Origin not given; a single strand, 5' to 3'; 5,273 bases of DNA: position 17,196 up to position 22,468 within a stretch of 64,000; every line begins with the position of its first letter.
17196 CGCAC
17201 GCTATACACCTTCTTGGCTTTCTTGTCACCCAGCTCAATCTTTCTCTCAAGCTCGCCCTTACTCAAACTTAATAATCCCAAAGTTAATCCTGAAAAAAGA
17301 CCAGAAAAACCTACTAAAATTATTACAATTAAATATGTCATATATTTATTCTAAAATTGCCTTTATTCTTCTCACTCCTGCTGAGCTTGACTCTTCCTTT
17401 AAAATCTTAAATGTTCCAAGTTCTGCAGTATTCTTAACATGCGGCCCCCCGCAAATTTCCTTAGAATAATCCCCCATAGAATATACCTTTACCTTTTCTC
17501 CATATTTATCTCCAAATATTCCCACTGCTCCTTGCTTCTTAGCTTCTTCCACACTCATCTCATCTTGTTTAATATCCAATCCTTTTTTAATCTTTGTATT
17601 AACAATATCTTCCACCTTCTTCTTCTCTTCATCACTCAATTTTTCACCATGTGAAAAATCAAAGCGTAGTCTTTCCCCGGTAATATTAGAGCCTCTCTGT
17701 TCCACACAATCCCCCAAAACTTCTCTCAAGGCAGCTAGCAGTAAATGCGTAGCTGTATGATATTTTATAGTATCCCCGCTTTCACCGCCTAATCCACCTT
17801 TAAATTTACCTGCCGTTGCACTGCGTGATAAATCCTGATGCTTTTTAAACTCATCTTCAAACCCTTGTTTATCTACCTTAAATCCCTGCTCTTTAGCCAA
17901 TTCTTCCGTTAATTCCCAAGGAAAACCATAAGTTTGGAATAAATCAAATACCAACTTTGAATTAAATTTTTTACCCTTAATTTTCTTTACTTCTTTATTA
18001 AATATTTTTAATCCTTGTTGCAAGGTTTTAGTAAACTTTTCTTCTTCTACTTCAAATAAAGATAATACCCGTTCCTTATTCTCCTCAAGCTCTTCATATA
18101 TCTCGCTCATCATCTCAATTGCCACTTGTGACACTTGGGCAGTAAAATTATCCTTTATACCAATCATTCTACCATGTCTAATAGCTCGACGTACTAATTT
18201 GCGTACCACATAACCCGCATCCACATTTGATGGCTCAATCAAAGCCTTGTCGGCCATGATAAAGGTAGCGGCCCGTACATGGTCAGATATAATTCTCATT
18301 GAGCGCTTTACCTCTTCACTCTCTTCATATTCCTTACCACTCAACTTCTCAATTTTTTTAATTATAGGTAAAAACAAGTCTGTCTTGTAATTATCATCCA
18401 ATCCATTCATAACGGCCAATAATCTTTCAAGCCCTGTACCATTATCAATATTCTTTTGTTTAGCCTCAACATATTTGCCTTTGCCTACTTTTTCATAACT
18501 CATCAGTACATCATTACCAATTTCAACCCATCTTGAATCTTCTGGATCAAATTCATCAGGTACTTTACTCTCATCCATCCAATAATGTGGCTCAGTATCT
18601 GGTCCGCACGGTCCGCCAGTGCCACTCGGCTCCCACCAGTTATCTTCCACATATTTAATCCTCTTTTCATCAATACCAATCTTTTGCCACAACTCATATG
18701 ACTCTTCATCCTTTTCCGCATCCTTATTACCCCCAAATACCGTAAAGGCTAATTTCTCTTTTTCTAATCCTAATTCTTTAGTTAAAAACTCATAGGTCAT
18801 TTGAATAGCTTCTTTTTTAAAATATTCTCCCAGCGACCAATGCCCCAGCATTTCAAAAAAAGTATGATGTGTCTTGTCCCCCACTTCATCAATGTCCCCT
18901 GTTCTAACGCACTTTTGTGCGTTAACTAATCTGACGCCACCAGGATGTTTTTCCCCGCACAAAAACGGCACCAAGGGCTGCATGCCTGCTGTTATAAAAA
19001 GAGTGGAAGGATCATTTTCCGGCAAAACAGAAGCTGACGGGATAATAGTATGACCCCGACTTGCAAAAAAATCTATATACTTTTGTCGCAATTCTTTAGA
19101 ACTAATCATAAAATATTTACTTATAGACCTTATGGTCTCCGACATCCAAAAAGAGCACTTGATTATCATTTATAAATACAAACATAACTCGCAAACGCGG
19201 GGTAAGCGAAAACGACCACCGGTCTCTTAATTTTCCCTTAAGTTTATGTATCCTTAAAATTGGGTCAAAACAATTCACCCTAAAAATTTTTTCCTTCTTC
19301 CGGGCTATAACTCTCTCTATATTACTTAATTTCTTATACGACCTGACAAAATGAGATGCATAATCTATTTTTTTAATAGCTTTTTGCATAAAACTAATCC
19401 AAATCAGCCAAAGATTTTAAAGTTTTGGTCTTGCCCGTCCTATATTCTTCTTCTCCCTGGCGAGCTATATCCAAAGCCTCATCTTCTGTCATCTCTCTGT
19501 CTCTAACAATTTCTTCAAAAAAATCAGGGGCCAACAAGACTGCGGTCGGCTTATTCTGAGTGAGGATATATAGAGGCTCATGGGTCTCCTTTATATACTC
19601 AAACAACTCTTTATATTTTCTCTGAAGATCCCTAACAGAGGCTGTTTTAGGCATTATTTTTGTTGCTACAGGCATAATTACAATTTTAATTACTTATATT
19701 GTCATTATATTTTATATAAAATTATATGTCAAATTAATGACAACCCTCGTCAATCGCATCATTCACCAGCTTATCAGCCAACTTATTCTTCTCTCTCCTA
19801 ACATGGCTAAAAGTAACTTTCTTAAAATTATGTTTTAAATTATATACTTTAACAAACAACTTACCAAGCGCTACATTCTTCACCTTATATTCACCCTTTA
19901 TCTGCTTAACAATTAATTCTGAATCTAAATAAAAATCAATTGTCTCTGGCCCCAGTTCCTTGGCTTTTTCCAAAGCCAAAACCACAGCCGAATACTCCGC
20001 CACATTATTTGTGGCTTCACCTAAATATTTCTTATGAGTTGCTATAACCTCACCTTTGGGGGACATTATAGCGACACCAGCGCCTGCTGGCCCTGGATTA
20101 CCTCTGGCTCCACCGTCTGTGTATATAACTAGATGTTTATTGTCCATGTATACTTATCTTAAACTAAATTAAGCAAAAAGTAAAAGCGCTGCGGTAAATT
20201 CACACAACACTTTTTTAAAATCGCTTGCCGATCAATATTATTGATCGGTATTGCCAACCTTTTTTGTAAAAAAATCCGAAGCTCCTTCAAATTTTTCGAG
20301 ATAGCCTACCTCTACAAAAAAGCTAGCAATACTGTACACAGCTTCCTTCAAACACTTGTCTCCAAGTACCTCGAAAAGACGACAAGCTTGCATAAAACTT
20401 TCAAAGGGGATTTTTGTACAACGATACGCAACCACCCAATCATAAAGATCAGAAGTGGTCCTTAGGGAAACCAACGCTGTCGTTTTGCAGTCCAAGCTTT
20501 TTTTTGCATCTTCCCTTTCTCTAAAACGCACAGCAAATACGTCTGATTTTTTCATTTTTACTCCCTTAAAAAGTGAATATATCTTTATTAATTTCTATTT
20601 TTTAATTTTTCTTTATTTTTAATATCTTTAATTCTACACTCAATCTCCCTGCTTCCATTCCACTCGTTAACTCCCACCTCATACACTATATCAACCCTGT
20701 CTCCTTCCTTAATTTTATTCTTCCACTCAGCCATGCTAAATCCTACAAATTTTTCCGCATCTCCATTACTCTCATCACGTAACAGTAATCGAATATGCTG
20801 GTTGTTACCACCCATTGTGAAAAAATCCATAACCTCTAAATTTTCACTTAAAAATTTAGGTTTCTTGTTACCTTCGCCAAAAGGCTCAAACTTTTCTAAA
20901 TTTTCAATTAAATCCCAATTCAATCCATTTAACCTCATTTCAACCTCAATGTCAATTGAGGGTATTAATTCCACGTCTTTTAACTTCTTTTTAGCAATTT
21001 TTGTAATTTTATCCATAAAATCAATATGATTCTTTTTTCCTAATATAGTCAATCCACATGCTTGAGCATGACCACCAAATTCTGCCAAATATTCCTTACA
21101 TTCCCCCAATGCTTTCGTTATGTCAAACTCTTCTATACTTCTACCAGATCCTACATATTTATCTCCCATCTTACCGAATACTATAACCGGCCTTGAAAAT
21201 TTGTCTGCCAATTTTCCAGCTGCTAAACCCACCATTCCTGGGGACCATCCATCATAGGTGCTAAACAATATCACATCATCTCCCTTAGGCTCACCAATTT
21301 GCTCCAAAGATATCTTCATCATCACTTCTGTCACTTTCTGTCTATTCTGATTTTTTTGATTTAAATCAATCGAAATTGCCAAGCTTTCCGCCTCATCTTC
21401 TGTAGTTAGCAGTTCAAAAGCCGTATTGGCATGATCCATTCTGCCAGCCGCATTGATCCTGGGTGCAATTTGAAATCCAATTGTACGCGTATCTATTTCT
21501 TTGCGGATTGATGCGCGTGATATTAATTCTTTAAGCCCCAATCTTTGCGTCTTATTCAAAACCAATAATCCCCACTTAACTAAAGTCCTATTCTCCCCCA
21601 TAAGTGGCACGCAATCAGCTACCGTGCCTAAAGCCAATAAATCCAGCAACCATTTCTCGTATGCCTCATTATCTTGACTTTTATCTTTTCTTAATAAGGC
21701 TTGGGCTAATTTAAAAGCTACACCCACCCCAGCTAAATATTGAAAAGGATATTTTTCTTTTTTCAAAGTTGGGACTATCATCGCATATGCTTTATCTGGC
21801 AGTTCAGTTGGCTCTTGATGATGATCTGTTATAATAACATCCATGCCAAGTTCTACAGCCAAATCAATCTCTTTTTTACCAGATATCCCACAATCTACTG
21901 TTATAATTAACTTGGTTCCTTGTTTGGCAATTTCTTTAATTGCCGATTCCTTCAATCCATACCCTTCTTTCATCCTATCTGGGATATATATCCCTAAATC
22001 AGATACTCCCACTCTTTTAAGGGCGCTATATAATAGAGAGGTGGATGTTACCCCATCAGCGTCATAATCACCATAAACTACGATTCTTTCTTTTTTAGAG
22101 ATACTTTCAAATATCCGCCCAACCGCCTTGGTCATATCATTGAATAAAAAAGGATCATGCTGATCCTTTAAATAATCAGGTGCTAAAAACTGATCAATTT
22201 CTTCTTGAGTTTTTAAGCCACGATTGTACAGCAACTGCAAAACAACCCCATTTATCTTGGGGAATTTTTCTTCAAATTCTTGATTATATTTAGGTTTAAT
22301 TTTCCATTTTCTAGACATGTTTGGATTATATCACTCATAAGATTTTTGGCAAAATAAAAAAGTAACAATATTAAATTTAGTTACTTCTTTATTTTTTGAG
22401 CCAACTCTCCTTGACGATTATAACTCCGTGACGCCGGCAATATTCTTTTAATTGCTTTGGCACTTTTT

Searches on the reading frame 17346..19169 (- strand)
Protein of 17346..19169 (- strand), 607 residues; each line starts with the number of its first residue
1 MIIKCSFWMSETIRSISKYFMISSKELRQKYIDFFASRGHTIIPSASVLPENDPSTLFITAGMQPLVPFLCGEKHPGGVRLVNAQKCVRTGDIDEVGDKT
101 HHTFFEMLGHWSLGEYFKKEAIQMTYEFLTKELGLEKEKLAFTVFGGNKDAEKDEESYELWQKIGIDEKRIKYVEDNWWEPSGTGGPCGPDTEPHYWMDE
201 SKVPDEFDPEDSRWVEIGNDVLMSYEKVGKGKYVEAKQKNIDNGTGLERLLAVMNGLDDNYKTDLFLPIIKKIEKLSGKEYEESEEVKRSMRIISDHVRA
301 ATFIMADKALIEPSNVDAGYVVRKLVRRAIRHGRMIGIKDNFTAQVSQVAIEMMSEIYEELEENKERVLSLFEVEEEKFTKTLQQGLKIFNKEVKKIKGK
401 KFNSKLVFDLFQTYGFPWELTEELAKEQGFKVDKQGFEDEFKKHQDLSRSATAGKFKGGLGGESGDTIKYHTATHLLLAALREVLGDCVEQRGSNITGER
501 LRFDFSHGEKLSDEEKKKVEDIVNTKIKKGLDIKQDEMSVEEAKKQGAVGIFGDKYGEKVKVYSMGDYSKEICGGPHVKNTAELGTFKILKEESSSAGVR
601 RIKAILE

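Call 54: search_protein_families(library=pfam, proteins=[window:17346-19169:-], max_evalue=0.001)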
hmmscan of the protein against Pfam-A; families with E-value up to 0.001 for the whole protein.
window:17346-19169:- (607 aa): 2 families
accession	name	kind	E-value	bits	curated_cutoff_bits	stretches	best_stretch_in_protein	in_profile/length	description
PF01411.24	tRNA-synt_2c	-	2.8e-134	449.1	30.3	1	26-455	1-435/552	tRNA synthetases class II (A)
PF07973.19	tRNA_SAD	-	2.7e-18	66.1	24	1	560-602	1-43/44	Threonyl and Alanyl tRNA synthetase second additional domain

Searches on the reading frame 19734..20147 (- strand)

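Call 54: search_protein_families(library=pfam, proteins=[window:19734-20147:-], max_evalue=0.001)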
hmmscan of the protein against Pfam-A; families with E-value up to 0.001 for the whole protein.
window:19734-20147:- (137 aa): 2 families
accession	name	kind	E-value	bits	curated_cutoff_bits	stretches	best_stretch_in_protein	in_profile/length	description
PF13456.12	RVT_3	-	3.4e-25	88.8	21.6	1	10-131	2-123/123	Reverse transcriptase-like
PF00075.30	RNase_H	-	5.9e-14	52.9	25.8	1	4-132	2-140/141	RNase H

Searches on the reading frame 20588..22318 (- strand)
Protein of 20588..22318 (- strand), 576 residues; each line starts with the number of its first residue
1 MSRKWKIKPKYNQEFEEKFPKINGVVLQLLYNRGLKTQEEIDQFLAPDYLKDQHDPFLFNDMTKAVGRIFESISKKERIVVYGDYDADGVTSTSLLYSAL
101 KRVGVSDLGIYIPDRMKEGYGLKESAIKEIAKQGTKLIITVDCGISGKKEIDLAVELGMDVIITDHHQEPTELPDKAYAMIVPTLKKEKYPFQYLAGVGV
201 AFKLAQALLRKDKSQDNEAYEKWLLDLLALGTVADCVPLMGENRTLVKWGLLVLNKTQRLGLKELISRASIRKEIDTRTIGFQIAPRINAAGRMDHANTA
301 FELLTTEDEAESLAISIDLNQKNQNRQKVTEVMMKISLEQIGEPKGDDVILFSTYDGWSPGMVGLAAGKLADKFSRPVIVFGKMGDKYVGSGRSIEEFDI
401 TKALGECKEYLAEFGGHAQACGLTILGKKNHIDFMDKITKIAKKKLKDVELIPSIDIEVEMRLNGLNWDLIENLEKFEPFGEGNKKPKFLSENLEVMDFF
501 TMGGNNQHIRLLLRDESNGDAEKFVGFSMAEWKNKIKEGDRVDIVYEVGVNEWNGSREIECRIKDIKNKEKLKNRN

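Call 16: search_protein_families(library=pfam, proteins=[window:20588-22318:-], max_evalue=0.001)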
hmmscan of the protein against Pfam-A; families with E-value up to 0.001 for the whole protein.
window:20588-22318:- (576 aa): 3 families
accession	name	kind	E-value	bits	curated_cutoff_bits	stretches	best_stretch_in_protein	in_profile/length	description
PF01368.27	DHH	-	1.8e-28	99.8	28.1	1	78-232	1-125/125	DHH family, N-terminal domain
PF17768.7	RecJ_OB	-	5.8e-28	97.5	27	1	457-565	1-107/107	RecJ OB domain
PF02272.25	DHHA1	-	2.6e-12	47.6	25.9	1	351-443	5-101/102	DHHA1 domain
